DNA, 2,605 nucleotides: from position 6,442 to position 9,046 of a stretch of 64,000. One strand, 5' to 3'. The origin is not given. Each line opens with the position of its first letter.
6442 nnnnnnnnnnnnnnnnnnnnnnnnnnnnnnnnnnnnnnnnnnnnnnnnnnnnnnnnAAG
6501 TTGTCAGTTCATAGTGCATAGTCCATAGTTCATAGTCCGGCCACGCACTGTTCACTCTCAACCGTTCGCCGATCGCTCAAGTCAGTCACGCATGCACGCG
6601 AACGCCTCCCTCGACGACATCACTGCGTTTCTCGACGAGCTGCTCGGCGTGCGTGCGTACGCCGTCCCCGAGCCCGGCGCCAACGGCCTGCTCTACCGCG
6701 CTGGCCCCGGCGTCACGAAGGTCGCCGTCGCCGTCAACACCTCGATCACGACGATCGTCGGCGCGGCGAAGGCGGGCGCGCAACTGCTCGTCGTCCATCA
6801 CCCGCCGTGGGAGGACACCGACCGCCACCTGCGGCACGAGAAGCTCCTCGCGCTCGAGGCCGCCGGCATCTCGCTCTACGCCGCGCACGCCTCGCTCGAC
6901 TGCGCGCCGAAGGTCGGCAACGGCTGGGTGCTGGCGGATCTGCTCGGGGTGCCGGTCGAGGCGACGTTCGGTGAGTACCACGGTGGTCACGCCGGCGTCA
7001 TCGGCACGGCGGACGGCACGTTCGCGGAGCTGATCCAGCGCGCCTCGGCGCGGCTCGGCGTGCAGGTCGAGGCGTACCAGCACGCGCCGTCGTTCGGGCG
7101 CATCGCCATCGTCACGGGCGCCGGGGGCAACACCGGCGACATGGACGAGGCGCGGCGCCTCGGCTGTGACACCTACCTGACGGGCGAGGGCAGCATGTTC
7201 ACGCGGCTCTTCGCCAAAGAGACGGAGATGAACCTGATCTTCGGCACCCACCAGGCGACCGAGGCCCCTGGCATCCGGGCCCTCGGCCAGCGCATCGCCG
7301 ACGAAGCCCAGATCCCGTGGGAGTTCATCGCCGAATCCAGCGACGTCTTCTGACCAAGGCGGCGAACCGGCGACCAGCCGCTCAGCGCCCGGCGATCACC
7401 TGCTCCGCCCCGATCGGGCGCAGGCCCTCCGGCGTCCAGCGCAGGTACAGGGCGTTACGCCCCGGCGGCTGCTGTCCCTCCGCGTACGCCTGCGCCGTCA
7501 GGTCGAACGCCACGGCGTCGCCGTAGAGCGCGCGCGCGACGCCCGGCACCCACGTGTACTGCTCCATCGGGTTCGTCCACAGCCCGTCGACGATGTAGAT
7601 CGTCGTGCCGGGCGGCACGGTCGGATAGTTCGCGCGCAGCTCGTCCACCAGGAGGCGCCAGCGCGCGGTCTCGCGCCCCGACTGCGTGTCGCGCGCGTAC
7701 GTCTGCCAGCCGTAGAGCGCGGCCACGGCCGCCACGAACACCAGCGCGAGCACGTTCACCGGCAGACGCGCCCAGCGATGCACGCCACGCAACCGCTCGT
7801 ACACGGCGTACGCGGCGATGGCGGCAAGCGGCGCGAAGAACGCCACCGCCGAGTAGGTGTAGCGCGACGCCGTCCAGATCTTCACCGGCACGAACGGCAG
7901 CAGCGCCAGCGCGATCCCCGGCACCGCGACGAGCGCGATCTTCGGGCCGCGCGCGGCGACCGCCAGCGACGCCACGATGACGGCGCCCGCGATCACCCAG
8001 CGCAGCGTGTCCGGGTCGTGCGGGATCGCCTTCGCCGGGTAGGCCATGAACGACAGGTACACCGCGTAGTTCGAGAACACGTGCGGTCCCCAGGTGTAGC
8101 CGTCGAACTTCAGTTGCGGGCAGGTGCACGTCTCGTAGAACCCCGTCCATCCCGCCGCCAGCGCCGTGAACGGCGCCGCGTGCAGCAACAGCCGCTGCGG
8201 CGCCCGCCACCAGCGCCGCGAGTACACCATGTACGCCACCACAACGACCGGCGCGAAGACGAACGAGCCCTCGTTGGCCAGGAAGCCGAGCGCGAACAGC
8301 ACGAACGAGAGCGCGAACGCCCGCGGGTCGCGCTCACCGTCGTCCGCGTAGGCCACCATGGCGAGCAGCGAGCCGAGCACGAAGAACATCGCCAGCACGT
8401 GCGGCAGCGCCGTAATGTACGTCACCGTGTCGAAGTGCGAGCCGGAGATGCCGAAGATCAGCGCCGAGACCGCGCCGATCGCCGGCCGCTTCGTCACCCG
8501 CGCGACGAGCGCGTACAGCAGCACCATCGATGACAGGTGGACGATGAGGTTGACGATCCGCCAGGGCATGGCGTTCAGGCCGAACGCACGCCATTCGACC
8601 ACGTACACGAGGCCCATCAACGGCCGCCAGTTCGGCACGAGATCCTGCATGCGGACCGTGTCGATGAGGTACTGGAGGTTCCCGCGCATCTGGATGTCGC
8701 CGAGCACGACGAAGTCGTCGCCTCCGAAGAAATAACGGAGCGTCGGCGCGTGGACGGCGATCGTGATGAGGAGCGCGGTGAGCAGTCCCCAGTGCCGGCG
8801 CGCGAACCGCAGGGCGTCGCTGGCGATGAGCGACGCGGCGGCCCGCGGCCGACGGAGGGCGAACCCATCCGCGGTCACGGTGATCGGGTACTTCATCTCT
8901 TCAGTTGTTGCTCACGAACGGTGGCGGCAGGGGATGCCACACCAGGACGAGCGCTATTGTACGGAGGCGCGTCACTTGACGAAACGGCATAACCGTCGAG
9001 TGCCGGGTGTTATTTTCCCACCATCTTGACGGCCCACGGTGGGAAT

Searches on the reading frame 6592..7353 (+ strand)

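Call 3: search_protein_families(library=pfam, proteins=[window:6592-7353:+], max_evalue=0.01)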
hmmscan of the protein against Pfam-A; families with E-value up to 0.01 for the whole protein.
window:6592-7353:+ (253 aa): 1 family
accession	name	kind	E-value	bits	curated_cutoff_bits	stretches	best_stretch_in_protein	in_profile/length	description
PF01784.24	DUF34_NIF3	-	8.6e-36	124.3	23.4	1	7-247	3-251/256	Duf34/NIF3 (NGG1p interacting factor 3)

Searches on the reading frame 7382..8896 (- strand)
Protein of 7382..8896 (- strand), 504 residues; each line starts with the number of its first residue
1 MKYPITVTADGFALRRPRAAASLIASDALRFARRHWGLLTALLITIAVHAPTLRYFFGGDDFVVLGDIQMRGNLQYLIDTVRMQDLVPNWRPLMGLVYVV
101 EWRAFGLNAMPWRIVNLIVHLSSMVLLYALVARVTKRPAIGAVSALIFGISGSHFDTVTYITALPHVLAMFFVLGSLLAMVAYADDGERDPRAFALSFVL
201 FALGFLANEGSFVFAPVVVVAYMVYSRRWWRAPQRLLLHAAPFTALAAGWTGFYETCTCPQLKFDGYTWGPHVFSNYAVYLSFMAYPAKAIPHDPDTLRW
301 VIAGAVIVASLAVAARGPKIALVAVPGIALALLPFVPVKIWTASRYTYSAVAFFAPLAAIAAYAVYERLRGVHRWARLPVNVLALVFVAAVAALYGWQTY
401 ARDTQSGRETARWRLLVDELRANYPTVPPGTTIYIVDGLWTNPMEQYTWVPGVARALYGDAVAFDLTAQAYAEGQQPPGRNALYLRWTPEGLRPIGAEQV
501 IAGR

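Call 3: search_protein_families(library=pfam, proteins=[window:7382-8896:-], max_evalue=0.01)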
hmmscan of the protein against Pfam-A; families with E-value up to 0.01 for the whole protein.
window:7382-8896:- (504 aa): 1 family
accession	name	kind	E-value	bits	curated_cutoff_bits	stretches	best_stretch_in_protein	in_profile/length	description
PF20176.3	DUF6541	-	0.00018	20.4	29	1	106-402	181-497/646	Family of unknown function (DUF6541)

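Call 4: search_protein_families(library=ncbifam, proteins=[window:7382-8896:-], max_evalue=0.01)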
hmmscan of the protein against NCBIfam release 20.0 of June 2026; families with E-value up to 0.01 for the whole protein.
window:7382-8896:- (504 aa): 0 families
